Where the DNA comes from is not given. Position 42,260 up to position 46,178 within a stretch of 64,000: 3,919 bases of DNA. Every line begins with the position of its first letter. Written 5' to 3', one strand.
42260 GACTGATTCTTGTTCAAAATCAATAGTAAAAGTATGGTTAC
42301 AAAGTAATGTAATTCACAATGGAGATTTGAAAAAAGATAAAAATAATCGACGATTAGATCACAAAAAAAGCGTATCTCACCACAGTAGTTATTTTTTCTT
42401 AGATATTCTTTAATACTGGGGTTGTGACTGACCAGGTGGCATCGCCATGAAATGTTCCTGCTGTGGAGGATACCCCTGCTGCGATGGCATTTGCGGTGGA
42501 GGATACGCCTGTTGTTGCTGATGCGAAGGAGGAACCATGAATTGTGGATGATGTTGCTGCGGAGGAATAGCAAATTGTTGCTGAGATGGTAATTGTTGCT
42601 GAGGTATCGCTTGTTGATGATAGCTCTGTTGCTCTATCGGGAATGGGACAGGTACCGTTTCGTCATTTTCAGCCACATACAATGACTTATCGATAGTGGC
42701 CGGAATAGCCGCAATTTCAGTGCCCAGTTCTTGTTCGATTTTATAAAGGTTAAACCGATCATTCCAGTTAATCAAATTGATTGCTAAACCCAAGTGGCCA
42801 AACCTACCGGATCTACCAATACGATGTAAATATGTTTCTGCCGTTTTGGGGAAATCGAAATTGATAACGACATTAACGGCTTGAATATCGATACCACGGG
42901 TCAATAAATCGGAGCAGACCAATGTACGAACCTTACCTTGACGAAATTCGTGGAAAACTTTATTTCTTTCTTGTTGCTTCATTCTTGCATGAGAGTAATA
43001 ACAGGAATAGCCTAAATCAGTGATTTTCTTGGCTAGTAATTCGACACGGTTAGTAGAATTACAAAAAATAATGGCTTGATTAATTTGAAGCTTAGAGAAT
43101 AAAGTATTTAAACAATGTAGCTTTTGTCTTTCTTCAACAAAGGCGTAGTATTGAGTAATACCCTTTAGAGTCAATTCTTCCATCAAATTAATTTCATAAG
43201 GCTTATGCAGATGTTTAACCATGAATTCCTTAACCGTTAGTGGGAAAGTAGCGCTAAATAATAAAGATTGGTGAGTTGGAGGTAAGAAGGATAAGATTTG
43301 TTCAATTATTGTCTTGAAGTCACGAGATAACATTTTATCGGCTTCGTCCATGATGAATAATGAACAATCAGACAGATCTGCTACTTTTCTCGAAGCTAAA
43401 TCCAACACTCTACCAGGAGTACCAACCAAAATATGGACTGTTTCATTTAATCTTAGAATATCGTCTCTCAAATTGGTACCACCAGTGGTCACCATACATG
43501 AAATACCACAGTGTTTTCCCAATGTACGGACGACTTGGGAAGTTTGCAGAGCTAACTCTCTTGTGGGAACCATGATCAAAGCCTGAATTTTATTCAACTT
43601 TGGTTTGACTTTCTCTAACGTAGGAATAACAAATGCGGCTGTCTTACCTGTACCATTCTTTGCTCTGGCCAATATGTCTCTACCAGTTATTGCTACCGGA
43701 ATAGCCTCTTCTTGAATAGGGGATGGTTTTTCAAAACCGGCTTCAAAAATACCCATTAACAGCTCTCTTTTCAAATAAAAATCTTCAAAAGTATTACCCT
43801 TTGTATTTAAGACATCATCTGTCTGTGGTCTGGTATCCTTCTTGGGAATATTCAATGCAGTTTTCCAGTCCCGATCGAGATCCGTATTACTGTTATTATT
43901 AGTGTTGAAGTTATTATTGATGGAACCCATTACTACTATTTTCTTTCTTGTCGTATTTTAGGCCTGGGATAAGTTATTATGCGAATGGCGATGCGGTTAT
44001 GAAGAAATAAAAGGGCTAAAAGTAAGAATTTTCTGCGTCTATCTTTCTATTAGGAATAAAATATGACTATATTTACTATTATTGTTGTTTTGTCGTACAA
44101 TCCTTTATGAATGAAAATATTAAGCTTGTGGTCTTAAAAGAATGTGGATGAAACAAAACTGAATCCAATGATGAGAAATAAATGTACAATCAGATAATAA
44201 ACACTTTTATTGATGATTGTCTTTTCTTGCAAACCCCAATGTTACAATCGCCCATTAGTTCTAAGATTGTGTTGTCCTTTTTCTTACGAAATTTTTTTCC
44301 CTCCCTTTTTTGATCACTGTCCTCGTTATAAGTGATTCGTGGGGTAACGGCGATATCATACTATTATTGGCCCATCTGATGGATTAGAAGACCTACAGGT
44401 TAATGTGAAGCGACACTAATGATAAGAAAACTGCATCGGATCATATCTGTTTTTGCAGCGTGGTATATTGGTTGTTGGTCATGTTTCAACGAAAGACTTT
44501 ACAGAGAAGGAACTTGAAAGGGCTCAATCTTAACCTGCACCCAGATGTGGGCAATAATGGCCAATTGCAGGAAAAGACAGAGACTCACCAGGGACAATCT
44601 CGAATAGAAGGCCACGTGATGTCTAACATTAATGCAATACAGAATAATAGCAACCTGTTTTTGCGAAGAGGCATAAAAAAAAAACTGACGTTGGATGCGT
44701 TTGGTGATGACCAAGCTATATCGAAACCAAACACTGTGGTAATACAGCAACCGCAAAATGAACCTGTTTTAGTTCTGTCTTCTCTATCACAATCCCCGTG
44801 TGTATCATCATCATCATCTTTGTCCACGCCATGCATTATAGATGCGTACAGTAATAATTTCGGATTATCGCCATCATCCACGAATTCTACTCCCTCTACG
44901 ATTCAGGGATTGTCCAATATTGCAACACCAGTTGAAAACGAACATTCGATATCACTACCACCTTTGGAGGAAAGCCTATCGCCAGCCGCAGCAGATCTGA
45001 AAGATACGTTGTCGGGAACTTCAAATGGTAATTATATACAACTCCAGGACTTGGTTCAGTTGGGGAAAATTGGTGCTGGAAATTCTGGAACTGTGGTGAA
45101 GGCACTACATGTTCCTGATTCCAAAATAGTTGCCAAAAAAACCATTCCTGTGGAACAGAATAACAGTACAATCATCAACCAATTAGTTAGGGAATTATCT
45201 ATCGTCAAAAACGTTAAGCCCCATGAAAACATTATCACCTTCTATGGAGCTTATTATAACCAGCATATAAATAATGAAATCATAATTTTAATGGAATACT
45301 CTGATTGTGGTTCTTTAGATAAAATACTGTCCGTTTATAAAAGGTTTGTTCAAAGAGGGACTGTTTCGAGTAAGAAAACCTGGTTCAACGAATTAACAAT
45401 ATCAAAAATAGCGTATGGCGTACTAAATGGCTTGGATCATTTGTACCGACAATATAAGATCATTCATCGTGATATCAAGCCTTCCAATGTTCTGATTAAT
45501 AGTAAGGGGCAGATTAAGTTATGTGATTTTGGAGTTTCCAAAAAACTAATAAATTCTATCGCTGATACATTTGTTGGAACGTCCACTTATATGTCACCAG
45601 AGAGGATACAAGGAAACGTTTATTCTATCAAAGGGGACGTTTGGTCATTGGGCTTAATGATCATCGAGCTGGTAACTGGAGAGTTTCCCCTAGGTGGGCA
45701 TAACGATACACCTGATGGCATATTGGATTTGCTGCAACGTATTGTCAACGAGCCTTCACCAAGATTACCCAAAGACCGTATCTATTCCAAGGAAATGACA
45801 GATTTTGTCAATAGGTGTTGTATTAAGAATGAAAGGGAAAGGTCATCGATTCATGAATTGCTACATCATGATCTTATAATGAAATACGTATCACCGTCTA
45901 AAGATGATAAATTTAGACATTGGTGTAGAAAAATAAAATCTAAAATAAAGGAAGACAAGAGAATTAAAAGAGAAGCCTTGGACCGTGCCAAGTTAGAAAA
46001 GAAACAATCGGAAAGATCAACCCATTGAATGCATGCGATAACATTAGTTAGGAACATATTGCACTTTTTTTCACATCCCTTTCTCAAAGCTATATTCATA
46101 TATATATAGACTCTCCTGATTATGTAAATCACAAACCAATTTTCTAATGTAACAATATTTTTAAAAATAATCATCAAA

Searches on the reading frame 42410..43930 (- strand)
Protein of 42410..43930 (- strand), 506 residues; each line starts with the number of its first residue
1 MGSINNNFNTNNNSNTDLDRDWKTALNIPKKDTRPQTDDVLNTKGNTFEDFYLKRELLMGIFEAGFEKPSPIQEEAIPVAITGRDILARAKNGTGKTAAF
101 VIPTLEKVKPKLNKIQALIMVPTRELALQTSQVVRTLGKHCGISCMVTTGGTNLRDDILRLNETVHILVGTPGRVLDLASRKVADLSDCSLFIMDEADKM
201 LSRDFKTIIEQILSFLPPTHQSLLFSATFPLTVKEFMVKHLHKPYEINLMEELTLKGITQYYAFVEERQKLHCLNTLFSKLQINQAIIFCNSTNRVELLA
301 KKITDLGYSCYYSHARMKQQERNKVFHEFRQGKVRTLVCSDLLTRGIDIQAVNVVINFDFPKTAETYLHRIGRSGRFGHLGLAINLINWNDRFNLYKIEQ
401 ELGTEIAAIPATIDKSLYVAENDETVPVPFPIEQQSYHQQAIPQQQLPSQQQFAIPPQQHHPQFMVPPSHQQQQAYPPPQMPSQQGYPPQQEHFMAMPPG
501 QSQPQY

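Call 19: search_protein_families(library=pfam, proteins=[window:42410-43930:-], max_evalue=0.0001)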
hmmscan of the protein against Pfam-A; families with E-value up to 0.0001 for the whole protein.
window:42410-43930:- (506 aa): 3 families
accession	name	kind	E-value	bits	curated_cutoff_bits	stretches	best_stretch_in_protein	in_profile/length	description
PF00270.35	DEAD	-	5e-47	160.2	26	1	70-235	1-166/167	DEAD/DEAH box helicase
PF00271.37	Helicase_C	-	8.5e-33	113.3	23.5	1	270-378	2-110/110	Helicase conserved C-terminal domain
PF04851.21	ResIII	-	6.4e-06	26.6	22.5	1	73-229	8-162/164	Type III restriction enzyme, res subunit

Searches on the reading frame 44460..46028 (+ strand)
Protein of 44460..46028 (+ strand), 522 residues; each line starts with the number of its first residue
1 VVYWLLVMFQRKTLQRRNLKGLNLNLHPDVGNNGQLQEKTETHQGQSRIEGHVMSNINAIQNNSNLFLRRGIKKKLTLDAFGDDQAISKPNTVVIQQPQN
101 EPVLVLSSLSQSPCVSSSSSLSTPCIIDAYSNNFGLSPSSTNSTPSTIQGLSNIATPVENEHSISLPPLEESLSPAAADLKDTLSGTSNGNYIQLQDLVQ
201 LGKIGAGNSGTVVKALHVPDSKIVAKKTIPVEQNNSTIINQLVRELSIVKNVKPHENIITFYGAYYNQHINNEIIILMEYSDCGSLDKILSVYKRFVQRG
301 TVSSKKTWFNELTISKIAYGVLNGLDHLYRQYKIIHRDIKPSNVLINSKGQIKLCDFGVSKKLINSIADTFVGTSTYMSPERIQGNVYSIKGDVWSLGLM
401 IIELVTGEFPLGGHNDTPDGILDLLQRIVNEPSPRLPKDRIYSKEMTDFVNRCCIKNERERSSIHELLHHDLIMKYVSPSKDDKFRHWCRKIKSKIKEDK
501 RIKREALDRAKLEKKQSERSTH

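Call 20: search_protein_families(library=pfam, proteins=[window:44460-46028:+], max_evalue=0.0001)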
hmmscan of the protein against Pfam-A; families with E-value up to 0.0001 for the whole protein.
window:44460-46028:+ (522 aa): 3 families
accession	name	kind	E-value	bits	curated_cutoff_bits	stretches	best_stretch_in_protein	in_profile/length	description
PF00069.31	Pkinase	-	1.2e-69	235.1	31.7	1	200-472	3-262/263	Protein kinase domain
PF07714.23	PK_Tyr_Ser-Thr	-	4.7e-37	128.1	23.1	1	202-469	5-256/258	Protein tyrosine and serine/threonine kinase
PF17667.7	Pkinase_fungal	-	1.3e-05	24.6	24.1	1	320-393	294-375/387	Fungal protein kinase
